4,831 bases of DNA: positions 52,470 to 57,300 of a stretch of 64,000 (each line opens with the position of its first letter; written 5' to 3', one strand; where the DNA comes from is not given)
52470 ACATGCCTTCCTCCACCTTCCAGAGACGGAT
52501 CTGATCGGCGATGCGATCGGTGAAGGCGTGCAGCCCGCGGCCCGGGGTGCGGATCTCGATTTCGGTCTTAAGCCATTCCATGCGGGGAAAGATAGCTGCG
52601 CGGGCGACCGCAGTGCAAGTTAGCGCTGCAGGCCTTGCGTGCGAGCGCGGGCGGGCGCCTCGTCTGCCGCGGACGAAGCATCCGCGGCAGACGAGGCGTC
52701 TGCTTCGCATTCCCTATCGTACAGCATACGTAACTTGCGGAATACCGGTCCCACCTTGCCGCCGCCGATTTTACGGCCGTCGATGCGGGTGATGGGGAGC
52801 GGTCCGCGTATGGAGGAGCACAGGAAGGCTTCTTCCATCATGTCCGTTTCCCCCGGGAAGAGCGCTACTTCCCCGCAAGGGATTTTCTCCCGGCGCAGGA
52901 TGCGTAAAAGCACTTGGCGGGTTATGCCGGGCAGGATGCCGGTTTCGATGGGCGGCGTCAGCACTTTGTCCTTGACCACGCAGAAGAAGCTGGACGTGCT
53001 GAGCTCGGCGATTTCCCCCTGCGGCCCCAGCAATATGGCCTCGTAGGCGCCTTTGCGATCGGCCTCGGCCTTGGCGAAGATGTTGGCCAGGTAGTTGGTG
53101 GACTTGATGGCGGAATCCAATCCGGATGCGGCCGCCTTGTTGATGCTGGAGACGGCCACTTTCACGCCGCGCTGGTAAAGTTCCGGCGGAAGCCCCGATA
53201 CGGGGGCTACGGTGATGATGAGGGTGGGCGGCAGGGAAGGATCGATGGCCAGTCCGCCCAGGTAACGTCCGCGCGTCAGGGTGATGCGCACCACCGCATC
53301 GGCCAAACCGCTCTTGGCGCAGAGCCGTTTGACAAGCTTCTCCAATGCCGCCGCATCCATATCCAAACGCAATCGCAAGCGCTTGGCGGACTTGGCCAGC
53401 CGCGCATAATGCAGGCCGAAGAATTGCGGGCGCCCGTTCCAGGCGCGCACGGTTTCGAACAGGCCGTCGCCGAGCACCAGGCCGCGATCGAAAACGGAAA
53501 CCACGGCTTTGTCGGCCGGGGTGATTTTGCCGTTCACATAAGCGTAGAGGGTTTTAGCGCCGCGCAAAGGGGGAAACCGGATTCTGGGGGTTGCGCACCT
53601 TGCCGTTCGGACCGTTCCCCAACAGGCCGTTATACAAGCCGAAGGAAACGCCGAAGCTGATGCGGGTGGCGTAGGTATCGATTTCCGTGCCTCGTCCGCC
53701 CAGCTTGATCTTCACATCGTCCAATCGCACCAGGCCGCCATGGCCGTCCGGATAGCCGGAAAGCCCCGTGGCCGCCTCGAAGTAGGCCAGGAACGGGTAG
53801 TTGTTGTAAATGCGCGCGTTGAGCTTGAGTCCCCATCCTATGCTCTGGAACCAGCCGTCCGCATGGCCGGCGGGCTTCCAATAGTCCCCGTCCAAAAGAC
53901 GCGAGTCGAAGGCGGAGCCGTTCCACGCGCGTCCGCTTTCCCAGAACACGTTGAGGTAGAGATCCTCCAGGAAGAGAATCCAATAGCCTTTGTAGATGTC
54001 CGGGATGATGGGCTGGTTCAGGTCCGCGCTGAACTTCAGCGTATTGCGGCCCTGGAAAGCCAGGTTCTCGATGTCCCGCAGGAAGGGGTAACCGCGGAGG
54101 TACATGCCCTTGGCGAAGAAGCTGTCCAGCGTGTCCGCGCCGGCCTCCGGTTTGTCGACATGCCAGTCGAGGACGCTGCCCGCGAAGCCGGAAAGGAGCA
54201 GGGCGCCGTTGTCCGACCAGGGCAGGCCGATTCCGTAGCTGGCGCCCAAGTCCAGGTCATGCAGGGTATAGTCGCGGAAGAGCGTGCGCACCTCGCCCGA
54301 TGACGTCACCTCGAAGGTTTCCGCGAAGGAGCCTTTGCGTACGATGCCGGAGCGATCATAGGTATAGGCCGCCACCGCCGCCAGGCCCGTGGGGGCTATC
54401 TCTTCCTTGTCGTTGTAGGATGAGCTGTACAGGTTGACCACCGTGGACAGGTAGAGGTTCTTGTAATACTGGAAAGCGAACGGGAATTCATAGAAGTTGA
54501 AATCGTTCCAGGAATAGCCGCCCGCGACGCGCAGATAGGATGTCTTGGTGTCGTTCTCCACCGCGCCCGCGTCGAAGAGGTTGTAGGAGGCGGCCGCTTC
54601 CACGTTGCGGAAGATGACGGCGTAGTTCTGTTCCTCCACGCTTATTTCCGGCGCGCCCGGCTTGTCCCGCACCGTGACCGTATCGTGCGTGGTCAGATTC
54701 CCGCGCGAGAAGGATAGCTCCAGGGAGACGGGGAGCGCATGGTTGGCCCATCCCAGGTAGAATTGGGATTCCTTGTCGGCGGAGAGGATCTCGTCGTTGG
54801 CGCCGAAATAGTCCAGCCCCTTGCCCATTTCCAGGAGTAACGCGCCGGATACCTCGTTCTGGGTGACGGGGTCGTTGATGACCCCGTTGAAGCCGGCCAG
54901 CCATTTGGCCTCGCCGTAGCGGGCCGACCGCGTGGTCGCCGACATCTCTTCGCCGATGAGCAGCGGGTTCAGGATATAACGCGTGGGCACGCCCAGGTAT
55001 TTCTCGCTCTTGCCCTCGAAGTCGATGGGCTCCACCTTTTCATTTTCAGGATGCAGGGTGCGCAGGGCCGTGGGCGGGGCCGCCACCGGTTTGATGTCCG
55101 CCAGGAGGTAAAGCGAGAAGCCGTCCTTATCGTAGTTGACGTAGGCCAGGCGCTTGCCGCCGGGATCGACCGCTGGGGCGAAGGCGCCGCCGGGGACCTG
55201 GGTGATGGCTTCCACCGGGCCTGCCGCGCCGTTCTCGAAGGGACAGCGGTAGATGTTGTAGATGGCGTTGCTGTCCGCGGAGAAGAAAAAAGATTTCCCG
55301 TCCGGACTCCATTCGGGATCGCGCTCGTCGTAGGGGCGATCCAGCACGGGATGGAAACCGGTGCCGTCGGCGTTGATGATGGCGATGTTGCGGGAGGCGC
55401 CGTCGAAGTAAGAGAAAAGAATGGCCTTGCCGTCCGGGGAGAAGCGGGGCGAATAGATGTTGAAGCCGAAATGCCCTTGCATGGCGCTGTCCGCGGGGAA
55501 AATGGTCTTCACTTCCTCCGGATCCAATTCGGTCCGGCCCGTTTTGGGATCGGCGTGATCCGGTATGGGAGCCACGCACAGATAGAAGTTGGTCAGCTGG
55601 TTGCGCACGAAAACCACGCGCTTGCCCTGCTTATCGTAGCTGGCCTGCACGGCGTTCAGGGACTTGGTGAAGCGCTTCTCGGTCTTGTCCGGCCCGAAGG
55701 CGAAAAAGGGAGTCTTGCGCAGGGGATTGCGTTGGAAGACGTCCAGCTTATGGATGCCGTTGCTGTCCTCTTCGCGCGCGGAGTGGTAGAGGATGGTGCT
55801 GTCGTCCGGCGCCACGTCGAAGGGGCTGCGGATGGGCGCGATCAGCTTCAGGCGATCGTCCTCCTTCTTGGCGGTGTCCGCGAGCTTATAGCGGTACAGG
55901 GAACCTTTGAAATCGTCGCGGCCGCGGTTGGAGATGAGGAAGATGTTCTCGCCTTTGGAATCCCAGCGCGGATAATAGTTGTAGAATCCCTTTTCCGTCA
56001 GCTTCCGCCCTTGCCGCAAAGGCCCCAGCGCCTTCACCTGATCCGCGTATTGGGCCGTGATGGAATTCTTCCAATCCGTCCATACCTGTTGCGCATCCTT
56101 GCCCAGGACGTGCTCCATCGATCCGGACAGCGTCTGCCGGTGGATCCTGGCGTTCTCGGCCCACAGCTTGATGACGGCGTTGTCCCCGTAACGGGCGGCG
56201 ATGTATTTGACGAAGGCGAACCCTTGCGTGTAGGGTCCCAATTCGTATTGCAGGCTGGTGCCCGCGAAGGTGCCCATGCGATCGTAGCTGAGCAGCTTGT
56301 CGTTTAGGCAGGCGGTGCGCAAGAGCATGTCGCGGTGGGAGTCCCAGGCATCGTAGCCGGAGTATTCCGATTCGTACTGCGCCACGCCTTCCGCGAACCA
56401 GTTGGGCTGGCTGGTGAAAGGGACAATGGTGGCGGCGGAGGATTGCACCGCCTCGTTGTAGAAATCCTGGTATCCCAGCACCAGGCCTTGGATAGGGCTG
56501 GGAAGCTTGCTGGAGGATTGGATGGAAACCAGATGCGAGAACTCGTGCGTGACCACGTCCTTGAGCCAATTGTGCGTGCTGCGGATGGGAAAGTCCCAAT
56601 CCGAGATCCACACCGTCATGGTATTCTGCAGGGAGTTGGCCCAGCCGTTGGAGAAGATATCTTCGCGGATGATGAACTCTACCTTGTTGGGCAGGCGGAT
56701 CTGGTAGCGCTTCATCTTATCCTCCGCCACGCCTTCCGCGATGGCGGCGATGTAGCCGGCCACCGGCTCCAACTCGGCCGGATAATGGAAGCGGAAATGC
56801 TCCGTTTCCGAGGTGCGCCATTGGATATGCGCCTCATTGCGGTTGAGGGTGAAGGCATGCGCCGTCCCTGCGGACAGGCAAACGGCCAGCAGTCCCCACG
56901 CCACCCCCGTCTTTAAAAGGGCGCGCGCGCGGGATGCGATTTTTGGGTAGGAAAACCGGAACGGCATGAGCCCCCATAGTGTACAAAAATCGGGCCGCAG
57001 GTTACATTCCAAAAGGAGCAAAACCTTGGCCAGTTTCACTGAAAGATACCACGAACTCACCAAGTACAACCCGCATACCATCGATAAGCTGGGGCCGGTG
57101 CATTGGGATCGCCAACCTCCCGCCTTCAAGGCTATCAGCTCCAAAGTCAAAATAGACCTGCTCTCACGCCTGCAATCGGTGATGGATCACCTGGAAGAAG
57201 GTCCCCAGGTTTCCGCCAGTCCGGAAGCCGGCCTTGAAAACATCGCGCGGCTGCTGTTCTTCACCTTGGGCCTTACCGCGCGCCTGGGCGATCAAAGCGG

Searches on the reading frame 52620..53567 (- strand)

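Call 25: search_protein_families(library=pfam, proteins=[window:52620-53567:-], max_evalue=0.00001)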
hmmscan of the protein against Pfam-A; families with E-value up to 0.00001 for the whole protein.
window:52620-53567:- (315 aa): 1 family
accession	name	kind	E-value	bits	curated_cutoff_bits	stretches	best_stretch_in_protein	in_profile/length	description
PF01063.24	Aminotran_4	-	5.6e-52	177.2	28.5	1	35-262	1-223/223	Amino-transferase class IV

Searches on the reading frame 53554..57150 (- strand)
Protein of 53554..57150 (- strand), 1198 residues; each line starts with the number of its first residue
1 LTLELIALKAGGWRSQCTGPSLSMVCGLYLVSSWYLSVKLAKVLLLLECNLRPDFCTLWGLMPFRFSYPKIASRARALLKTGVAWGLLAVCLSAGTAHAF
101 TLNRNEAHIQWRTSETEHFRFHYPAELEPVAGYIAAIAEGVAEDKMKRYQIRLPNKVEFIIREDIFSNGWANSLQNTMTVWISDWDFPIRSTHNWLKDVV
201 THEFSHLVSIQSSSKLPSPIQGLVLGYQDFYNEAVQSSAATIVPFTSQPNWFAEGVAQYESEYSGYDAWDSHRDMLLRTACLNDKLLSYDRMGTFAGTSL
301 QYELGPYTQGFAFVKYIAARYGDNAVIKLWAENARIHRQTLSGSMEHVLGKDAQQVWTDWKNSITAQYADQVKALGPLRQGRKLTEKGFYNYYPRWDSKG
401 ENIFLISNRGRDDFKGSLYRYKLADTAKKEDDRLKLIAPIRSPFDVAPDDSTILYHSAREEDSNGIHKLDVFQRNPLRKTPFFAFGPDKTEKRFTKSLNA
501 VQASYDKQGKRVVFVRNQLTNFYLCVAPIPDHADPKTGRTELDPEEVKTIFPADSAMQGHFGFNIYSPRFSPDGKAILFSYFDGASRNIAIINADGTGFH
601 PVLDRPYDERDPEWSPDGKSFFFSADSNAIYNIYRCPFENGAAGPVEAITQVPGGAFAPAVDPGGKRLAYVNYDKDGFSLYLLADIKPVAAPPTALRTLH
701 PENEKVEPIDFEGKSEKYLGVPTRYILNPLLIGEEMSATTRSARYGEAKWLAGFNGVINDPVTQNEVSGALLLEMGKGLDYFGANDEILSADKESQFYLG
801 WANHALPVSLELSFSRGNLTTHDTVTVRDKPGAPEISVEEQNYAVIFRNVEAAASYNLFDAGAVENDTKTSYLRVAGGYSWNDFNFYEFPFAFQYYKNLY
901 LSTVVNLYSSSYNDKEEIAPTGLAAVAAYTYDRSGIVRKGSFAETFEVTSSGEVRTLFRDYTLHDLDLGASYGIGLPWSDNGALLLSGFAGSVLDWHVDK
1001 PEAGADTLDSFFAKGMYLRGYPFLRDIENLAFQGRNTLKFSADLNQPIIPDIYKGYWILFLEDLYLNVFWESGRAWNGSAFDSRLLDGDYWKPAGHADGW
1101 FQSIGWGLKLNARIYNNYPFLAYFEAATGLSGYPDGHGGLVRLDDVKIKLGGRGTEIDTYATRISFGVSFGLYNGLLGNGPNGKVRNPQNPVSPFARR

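Call 25: search_protein_families(library=pfam, proteins=[window:53554-57150:-], max_evalue=0.00001)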
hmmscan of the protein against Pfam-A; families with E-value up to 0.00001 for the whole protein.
window:53554-57150:- (1198 aa): 2 families
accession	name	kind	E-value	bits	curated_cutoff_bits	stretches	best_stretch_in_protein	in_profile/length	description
PF07676.18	PD40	-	8.5e-10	38.8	20.9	0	561-584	7-32/38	WD40-like Beta Propeller Repeat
PF13485.12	Peptidase_MA_2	-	7.5e-07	29.6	32.4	0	240-365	82-200/201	Peptidase MA superfamily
